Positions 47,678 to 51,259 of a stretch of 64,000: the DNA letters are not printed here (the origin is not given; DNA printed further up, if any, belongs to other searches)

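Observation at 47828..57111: Compact, divergent type II-C CRISPR-Cas9 locus inserted directly after the aa3 cytochrome-oxidase operon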

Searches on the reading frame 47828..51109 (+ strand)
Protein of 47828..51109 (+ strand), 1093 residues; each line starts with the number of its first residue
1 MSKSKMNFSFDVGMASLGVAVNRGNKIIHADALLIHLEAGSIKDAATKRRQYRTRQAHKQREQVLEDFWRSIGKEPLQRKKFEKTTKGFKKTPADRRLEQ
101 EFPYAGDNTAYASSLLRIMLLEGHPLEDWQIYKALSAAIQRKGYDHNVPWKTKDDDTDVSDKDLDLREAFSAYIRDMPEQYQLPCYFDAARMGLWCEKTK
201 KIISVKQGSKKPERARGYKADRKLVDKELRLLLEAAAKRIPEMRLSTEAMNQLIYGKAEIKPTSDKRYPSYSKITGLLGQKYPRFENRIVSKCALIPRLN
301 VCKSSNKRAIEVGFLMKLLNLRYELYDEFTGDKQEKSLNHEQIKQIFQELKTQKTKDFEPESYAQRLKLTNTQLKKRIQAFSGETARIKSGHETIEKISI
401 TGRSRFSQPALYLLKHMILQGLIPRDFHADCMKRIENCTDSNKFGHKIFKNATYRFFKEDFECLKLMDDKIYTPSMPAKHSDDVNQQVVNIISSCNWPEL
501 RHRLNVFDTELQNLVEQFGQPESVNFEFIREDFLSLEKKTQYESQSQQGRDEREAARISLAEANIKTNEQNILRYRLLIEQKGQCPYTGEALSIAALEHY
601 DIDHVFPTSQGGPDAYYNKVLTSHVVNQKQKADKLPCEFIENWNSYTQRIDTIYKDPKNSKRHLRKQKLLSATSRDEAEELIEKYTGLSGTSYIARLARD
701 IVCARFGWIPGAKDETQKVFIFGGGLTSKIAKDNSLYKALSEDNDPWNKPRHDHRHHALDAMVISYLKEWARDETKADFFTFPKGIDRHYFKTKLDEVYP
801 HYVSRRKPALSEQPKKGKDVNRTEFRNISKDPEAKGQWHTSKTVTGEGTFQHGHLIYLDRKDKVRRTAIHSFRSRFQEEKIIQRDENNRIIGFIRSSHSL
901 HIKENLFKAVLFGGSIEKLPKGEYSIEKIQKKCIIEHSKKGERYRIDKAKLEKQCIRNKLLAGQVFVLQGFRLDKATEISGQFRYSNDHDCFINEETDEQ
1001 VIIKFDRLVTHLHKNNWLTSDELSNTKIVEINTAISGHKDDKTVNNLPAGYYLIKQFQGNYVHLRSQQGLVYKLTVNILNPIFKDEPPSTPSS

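Call 5: search_protein_families(library=ncbifam, proteins=[window:47828-51109:+], max_evalue=0.01)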
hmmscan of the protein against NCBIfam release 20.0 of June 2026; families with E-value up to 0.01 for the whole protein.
window:47828-51109:+ (1093 aa): 3 families
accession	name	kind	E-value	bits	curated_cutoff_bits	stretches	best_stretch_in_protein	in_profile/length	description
NF049971.1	CRISPR_Cas9d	exception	9e-191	636.9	375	1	8-813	3-768/986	type II CRISPR RNA-guided endonuclease Cas9d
TIGR01865.2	cas_Csn1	equivalog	3.3e-57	194.5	100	1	7-1042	2-1004/1070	type II CRISPR RNA-guided endonuclease Cas9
NF040563.1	guided_IscB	equivalog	9.5e-05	21.7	175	1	573-668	183-271/314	RNA-guided endonuclease IscB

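Call 6: search_protein_families(library=pfam, proteins=[window:47828-51109:+], max_evalue=0.01)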
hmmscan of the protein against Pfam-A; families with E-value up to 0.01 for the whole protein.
window:47828-51109:+ (1093 aa): 2 families
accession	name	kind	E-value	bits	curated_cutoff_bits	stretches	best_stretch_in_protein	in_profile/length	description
PF13395.12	HNH_4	-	1.5e-13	50.9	22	1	585-636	1-53/54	HNH endonuclease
PF18541.7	RuvC_III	-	9.2e-08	32.7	26.2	1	688-768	11-108/179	RuvC endonuclease subdomain 3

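Call 8: search_solved_structures(query=window:47828-51109:+, max_evalue=0.01)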
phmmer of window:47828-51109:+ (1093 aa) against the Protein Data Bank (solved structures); distinct sequences matched with E-value up to 0.01: 15.
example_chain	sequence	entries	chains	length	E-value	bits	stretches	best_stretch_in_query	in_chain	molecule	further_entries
21dz_A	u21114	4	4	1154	1.5e-12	49.1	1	501-791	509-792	CRISPR-associated endonuclease Cas9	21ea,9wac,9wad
7mpz_A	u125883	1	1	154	6.8e-10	40.3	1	539-679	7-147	CRISPR-associated endonuclease Cas9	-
8d2k_A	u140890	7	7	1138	8e-09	36.7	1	499-790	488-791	CRISPR-associated endonuclease, Csn1 family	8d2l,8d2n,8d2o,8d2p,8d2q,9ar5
9j1z_B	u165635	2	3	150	3.8e-08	34.5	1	542-664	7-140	CRISPR-associated endonuclease Cas9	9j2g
5vgb_A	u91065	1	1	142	4.3e-08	34.3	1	541-662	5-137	CRISPR-associated endonuclease Cas9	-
6j9n_A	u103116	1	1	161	4.9e-08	34.1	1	539-668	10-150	CRISPR-associated endonuclease Cas9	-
8if0_X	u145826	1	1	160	4.9e-08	34.1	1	540-668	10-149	CRISPR-associated endonuclease Cas9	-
9wn6_B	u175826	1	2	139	5.5e-08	34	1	543-662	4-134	CRISPR-associated endonuclease Cas9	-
9j1y_A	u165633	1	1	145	5.8e-08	33.9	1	543-664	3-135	CRISPR-associated endonuclease Cas9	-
6jhw_B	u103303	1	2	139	6.2e-08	33.8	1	543-662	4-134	CRISPR-associated endonuclease Cas9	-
10vb_A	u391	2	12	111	6.6e-08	33.7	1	571-662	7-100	CRISPR-associated endonuclease Cas9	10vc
9vj8_S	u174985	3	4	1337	1e-07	33.1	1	560-742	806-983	CRISPR-associated endonuclease Cas9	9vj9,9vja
8f43_A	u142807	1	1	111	4.4e-07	31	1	571-662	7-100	CRISPR-associated endonuclease Cas9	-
6o56_A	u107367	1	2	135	3e-05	24.9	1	567-647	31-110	CRISPR-associated endonuclease Cas9/Csn1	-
7enh_A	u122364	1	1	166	0.00023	22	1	560-646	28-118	CRISPR-associated endonuclease Cas9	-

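Call 9: find_homologous_proteins(query=window:47828-51109:+, max_evalue=0.00001)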
Query window:47828-51109:+ (1093 aa): 122 proteins with E <= 0.00001 among 5551 candidates; the best 120 are listed.
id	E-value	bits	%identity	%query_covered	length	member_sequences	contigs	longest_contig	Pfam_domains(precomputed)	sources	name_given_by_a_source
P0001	0.0e+0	2512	100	100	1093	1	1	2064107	PF13395.13,PF18541.8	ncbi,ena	-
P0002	0.0e+0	2236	89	100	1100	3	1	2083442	PF13395.13,PF18541.8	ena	-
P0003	0.0e+0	1901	87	87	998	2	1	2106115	PF13395.13,PF18541.8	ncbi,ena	-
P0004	0.0e+0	1062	49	98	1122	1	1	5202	PF13395.13,PF18541.8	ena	-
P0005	0.0e+0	1050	47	99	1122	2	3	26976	PF13395.13,PF18541.8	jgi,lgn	-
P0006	0.0e+0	1046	47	99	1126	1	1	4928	PF13395.13,PF18541.8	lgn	-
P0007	0.0e+0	1041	48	98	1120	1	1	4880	PF13395.13,PF18541.8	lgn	-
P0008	0.0e+0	1034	48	98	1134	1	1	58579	PF13395.13,PF18541.8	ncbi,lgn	-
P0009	0.0e+0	1032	48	99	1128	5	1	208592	PF13395.13,PF18541.8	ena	-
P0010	0.0e+0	1030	48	99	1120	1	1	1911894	PF13395.13,PF18541.8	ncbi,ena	-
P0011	0.0e+0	1027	48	99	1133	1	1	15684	PF13395.13,PF18541.8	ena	-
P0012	0.0e+0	1022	47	99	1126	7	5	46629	PF13395.13,PF18541.8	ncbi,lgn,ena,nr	ncbi:MAG: hypothetical protein OXU94_07025 [Gammaproteobacteria bacterium]|nr:hypothetical protein [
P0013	0.0e+0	1021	47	99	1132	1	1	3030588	PF13395.13,PF18541.8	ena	-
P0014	0.0e+0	1020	46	99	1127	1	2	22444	PF13395.13,PF18541.8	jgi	-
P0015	0.0e+0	1020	47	99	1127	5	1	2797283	PF13395.13,PF18541.8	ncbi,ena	-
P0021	0.0e+0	1012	48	99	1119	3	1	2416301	PF13395.13,PF18541.8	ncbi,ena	-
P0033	1.5e-288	978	46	98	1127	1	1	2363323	PF13395.13,PF18541.8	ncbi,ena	-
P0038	2.9e-283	960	47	99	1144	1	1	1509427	PF13395.13,PF18541.8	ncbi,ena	-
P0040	7.1e-280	949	46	98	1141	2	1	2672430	PF13395.13,PF18541.8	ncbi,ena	-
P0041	6.3e-274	929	44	99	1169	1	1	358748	PF13395.13,PF18541.8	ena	-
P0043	1.7e-255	868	42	98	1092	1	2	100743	PF13395.13,PF18541.8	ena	-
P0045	1.6e-230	786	42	94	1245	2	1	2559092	PF13395.13,PF18541.8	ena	-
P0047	4.0e-218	745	43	89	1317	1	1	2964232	PF13395.13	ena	-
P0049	3.3e-192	659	36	99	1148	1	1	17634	PF13395.13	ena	-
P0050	4.4e-192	658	41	83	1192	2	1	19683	PF13395.13,PF18541.8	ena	-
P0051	6.3e-192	658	36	99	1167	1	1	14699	PF13395.13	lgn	-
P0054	2.5e-187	643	35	98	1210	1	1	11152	PF13395.13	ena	-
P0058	1.7e-164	567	40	74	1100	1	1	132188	PF13395.13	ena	-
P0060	1.3e-143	498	37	74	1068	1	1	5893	PF13395.13,PF18541.8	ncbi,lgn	ncbi:MAG: type II CRISPR RNA-guided endonuclease Cas9 [Chthoniobacteraceae bacterium]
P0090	9.9e-118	412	35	74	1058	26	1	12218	PF13395.13,PF18541.8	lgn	-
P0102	1.7e-104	368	33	74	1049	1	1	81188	PF13395.13,PF18541.8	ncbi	ncbi:MAG: type II CRISPR RNA-guided endonuclease Cas9d [Elusimicrobiota bacterium]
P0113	7.7e-63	231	26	74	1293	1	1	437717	PF18541.8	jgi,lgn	jgi:CRISPR-associated endonuclease Csn1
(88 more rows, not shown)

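Call 11: list_cluster_members(proteins=[P0001, P0002, P0003, P0010, P0015, P0021, P0033, P0038, P0040, P0102])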
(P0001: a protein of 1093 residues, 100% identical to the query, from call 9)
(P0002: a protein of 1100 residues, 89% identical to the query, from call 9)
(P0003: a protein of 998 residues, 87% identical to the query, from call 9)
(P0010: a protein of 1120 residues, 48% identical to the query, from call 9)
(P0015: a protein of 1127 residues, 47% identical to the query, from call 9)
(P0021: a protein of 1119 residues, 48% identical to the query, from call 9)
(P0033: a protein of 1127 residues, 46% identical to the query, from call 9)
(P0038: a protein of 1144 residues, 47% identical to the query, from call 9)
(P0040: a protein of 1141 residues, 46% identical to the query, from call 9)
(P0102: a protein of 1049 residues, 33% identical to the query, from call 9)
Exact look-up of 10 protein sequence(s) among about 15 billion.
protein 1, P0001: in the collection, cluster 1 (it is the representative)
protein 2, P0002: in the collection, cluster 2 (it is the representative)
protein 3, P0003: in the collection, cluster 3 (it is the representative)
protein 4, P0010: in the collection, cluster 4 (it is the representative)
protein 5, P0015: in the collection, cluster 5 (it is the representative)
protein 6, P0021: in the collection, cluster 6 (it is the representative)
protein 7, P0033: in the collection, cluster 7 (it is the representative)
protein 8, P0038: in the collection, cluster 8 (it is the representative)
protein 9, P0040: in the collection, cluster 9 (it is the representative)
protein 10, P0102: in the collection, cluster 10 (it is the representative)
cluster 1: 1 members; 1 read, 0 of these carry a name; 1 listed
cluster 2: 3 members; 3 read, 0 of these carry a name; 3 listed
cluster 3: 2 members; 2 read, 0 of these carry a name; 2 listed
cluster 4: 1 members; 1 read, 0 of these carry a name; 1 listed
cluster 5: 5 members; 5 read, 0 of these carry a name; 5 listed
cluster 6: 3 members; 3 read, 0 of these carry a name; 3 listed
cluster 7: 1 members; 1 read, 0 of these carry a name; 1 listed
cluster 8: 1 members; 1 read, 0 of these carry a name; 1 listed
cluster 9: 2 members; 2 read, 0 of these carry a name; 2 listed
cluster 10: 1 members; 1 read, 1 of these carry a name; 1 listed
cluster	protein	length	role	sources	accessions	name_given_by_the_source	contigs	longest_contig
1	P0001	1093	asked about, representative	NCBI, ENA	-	-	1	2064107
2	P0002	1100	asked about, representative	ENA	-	-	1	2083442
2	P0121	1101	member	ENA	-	-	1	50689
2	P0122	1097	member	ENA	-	-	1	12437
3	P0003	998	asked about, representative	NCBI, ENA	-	-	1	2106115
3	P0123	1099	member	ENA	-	-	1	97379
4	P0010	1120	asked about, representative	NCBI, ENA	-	-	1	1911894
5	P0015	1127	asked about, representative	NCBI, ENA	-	-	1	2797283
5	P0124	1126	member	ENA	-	-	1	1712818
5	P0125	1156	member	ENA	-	-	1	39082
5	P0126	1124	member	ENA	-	-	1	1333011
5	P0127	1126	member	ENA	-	-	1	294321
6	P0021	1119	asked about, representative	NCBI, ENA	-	-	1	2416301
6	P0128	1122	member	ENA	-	-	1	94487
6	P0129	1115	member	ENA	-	-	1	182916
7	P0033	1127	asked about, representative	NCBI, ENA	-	-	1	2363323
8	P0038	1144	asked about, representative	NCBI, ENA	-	-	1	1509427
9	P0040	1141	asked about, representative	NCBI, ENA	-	-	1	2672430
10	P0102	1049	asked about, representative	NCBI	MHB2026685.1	MAG: type II CRISPR RNA-guided endonuclease Cas9d [Elusimicrobiota bacterium]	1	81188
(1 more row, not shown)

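Call 16: find_encoding_contigs(protein=P0001, flank=10000, max_places=3)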
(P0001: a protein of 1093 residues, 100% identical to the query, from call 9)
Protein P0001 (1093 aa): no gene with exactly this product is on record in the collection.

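Call 17: find_encoding_contigs(protein=P0002, flank=10000, max_places=3)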
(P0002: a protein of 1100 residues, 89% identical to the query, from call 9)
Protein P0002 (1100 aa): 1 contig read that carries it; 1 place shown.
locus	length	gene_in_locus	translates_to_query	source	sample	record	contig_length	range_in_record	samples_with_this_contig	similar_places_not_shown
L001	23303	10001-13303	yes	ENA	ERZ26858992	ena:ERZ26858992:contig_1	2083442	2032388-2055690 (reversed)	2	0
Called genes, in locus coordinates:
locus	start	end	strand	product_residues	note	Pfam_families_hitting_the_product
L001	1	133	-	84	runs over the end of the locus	PF12838:Fer4_7 (faint)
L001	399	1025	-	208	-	-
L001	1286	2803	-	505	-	PF00291:PALP, PF00585:Thr_dehydrat_C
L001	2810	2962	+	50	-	-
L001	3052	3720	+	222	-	PF00455:DeoRC (weak), PF06026:Rib_5-P_isom_A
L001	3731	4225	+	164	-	PF00578:AhpC-TSA, PF08534:Redoxin, PF13098:Thioredoxin_2 (weak), PF13905:Thioredoxin_8 (weak)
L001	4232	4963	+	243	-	PF08543:Phos_pyr_kin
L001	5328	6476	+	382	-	PF02790:COX2_TM, PF00116:COX2, PF00034:Cytochrom_C (weak), PF13442:Cytochrome_CBB3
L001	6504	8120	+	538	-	PF00115:COX1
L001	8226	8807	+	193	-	PF04442:CtaG_Cox11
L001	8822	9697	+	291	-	PF00510:COX3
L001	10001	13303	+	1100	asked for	PF13395:HNH_4, PF18541:RuvC_III (weak)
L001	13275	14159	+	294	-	PF01867:Cas_Cas1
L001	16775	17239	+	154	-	-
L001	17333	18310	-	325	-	PF00890:FAD_binding_2 (faint), PF01266:DAO (weak), PF03486:HI0933_like (weak), PF07992:Pyr_redox_2 (faint), PF13450:NAD_binding_8 (weak), PF22578:GGR_cat (weak)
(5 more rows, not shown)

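Call 19: find_related_loci(query=A1, collection=genome_contigs, flank=10000)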
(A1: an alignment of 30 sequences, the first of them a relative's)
Query A1 (1093 aa) in genome_contigs; peptide patterns used: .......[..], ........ (x = any residue, [..] = any of these).
277 stretches matched a pattern; 231 encode a relative of the query (tblastn E <= 1e-3); the best 80 are kept; 79 distinct loci.
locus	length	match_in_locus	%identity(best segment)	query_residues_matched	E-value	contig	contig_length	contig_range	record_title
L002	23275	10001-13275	87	1-1086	0e+0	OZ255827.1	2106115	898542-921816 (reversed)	MAG: Gammaproteobacteria bacterium isolate a1a48b64-ce29-4d14-9810-62998cc33347 genome assembly, chromosome: 1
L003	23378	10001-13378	47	7-1079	0e+0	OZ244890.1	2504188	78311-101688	MAG: Gammaproteobacteria bacterium isolate 4a6f340b-8a7c-42a5-93aa-a61a6e082441 genome assembly, chromosome: 1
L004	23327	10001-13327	48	3-1079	0e+0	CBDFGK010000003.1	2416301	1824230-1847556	MAG: Halieaceae bacterium isolate fd9141fe-22cf-4887-b29a-07f7446957af genome assembly, contig: contig_3, whole genome s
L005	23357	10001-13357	48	3-1089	0e+0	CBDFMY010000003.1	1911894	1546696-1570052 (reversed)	MAG: Candidatus Poriferihabitaceae bacterium isolate 6ea70c23-f6ae-4937-b9b1-d70173c59256 genome assembly, contig: conti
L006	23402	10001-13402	47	3-1079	0e+0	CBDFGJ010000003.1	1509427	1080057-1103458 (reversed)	MAG: Candidatus Azophilus sp. isolate f102704b-53fb-4e8e-be65-141b9fb3dbf7 genome assembly, contig: contig_3, whole geno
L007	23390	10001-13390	45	4-1079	0e+0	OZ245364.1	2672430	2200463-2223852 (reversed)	MAG: Candidatus Poriferihabitaceae bacterium isolate ad906cb3-1d1f-494b-88e6-7833d0e38aa3 genome assembly, chromosome: 1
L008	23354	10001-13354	47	3-1082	0e+0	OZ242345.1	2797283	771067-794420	MAG: Candidatus Azotimanducaceae bacterium isolate 00e0b372-dc9d-4322-ab81-f660e8d24ab1 genome assembly, chromosome: 1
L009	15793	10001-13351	47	7-1085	0e+0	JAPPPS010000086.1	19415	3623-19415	MAG: Gammaproteobacteria bacterium isolate STY2_bin_1 NODE_275_length_19415_cov_64.1998, whole genome shotgun sequence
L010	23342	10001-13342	46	8-1080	0e+0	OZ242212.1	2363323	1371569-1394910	MAG: Candidatus Spongiihabitans sp. isolate 2f15a987-a670-4d91-b8ba-39cdc8936518 genome assembly, chromosome: 1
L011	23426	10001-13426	46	7-1089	0e+0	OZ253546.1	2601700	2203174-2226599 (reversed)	MAG: Candidatus Poriferihabitaceae bacterium isolate 463de4ad-0157-4836-b656-1c8ed91a77ea genome assembly, chromosome: 1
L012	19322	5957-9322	48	7-1079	0e+0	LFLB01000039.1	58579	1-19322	MAG: Candidatus Spongiihabitans thiooxidans isolate LS_SOB contig4653, whole genome shotgun sequence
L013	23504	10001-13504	35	5-1074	0e+0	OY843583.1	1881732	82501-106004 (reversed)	MAG: Spirochaetia bacterium isolate e339c5e2-24a0-4810-b346-c1807c958683 genome assembly, chromosome: 1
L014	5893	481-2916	37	4-812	6e-154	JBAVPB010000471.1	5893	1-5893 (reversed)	MAG: Chthoniobacteraceae bacterium isolate MFD00741_ilm_asm_bin14 k127_21067, whole genome shotgun sequence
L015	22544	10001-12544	37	8-837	2e-148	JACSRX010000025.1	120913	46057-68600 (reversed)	MAG: Chthoniobacterales bacterium isolate VE1 contig-70_46, whole genome shotgun sequence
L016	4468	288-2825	36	3-837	2e-149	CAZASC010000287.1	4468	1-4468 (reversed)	MAG TPA_asm: uncultured Victivallales bacterium isolate binchicken_co3_499 genome assembly, contig: NODE_64684_length_44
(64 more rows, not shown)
